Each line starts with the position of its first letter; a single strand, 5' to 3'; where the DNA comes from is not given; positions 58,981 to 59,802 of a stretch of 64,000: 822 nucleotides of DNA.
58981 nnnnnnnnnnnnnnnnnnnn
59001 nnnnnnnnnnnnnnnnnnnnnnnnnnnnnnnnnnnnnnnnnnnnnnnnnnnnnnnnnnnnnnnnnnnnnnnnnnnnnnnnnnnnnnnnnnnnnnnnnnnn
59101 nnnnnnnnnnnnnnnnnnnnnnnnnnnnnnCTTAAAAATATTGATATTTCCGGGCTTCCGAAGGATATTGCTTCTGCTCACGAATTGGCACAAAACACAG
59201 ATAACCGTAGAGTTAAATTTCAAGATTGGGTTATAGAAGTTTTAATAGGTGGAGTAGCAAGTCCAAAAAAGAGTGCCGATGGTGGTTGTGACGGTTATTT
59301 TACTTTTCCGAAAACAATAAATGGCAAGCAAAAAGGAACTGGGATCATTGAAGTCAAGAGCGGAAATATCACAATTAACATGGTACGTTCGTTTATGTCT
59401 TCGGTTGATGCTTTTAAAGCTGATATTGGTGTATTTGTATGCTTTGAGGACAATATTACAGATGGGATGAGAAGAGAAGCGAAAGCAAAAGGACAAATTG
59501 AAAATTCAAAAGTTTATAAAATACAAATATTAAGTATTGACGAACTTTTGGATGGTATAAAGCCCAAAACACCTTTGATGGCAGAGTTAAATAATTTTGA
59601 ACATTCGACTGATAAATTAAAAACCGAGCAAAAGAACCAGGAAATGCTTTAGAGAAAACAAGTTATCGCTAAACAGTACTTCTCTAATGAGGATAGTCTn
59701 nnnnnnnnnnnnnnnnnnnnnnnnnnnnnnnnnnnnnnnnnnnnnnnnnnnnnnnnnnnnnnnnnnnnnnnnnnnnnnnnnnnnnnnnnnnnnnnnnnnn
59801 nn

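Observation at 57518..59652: Orphan cheW translationally juxtaposed to a DNA methyltransferase-Mrr nuclease fusion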

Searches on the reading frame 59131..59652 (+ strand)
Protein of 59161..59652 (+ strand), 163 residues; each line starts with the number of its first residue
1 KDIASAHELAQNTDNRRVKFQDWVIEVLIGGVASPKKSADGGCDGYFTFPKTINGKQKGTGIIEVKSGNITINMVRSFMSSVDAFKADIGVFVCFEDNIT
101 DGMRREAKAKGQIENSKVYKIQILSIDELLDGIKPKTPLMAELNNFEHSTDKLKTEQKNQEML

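Call 30: search_solved_structures(query=window:59161-59652:+, max_evalue=10, show_alignments=2)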
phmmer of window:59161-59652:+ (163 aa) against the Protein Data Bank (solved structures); distinct sequences matched with E-value up to 10: 1.
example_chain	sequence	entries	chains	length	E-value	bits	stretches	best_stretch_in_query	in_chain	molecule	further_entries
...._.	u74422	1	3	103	1.2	12.1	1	74-155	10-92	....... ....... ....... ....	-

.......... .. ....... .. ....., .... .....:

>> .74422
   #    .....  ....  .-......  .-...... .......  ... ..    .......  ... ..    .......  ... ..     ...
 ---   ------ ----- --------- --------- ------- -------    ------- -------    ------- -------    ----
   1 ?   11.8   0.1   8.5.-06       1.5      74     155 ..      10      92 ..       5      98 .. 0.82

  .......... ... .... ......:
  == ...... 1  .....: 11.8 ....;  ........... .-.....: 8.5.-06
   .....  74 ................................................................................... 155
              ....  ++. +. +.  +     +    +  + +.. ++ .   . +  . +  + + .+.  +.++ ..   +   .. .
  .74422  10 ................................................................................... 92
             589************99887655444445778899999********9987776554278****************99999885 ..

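Call 59: predict_structure(alignment_id=A2)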
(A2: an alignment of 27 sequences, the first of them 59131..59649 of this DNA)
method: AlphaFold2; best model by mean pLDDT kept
length: 173 residues; sequences in the alignment: 27
mean_pLDDT: 82.9   pTM: 0.78
mean pLDDT of the five models: 82.9, 81.3, 81.1, 79.7, 75.5
residues with pLDDT >= 90: 94; 70-90: 42; 50-70: 19; < 50: 18
segments of 3 or more residues with pLDDT < 50: 157-173
pLDDT, mean of each block of 10 residues (from residue 1): 66 87 73 92 73 88 88 93 95 95 97 97 93 97 90 56 44 43
secondary structure, 60 per line:
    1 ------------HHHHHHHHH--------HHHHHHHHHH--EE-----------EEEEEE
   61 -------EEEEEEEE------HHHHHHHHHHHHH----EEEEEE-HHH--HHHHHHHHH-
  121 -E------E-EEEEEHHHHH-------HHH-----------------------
elements in order: H13-21 H30-39 E55-60 E68-75 H82-94 E99-104 H111-119 E131-135 H136-140
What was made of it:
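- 59131..59652 (+): C-terminal PD-(D/E)xK (restriction-endonuclease-fold) domain with conserved E401, D419 and E439-x-K441 (538-aa numbering). AF2 domain model pLDDT 82.9 with alpha-beta-beta-alpha-beta core topology (call 59).
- On Mrr (Type IV restriction endonuclease; Pfam PF04471 Mrr_cat): AF2 topology (call 59).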

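Call 63: fold_search(model_id=the predicted structure, library=pdb)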
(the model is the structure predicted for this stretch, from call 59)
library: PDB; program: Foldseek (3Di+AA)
matches with E <= 10: 527; with E <= 0.001: 0
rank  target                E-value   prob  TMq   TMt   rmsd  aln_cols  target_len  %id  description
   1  5xog_E                2.8e-03  1.00  0.35  0.29   3.8        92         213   17  RNA Polymerase II elongation complex bound with Spt5 KOW5 and Elf1 (released 2017-08-16)
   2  8yfq_E                4.1e-03  1.00  0.36  0.30   3.6        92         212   17  Cryo EM structure of Komagataella phaffii RNAPII-Rat1-Rai1 pre-termination complex (released 2024-09-25)
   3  4c2m_E                5.0e-03  1.00  0.33  0.27   2.5        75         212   17  Structure of RNA polymerase I at 2.8 A resolution (released 2013-10-23)
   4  1dzf                  5.0e-03  0.96  0.36  0.31   9.7       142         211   13  RPB5 from S.cerevisiae (released 2000-06-09)
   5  4f0p_B                1.0e-02  0.98  0.47  0.20   5.9       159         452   15  MspJI Restriction Endonuclease - P31 Form (released 2012-08-08)
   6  8q3z_A                1.6e-02  0.97  0.34  0.15   4.4        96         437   14  Crystal structure of cA4-bound Can2 from Thermoanaerobacter brockii (released 2023-11-22)
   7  4f0p_C                1.9e-02  0.98  0.50  0.22   7.7       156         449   14  MspJI Restriction Endonuclease - P31 Form (released 2012-08-08)
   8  4f0p_A                2.0e-02  0.96  0.48  0.21   6.2       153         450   17  MspJI Restriction Endonuclease - P31 Form (released 2012-08-08)
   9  9g1x_E                2.3e-02  0.99  0.36  0.31   3.3        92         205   15  Yeast RNA polymerase I elongation complex stalled by an apurinic site, 11-subunit (released 2025-06-18)
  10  8q43_B                2.9e-02  0.94  0.41  0.19   5.3       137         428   14  Crystal structure of cA4-bound Can2 (E341A) in complex with oligo-C DNA (released 2023-11-22)
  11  8q42_B                3.8e-02  0.90  0.31  0.14   4.2        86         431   15  Crystal structure of cA4-bound Can2 (E341A) in complex with oligo-A DNA (released 2023-11-22)
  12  7edb_A                4.1e-02  0.84  0.31  0.17   9.8       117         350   13  EcoT38I restriction endonuclease complexed with DNA (released 2022-03-16)
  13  8q44_A                4.4e-02  0.87  0.31  0.14   4.2        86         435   15  Crystal structure of cA4-bound Can2 (E364R) in complex with oligo-T DNA (released 2023-11-22)
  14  6hlq_E                4.6e-02  0.97  0.36  0.30   3.5        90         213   16  Yeast RNA polymerase I* elongation complex bound to nucleotide analog GMPCPP (released 2019-04-03)
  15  8q44_B                5.0e-02  0.91  0.32  0.14   4.2        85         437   14  Crystal structure of cA4-bound Can2 (E364R) in complex with oligo-T DNA (released 2023-11-22)
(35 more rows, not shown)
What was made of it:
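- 59131..59652 (+): The leading Foldseek PDB matches are mostly PD-(D/E)xK folds (Rpb5 N-terminal domain, MspJI, Can2, EcoT38I, BamHI), but are weak, best E 2.8e-3 (call 63).
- On Mrr (Type IV restriction endonuclease; Pfam PF04471 Mrr_cat): Foldseek hits to PD-(D/E)xK nucleases, all weak (call 63).
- Closest known: Mrr / MspJI-type. Same: The MspJI nuclease domain is among the Foldseek hits (call 63).
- Tried and rejected: It gave nothing (call 30), so a structure model and Foldseek were used instead (calls 59, 63).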
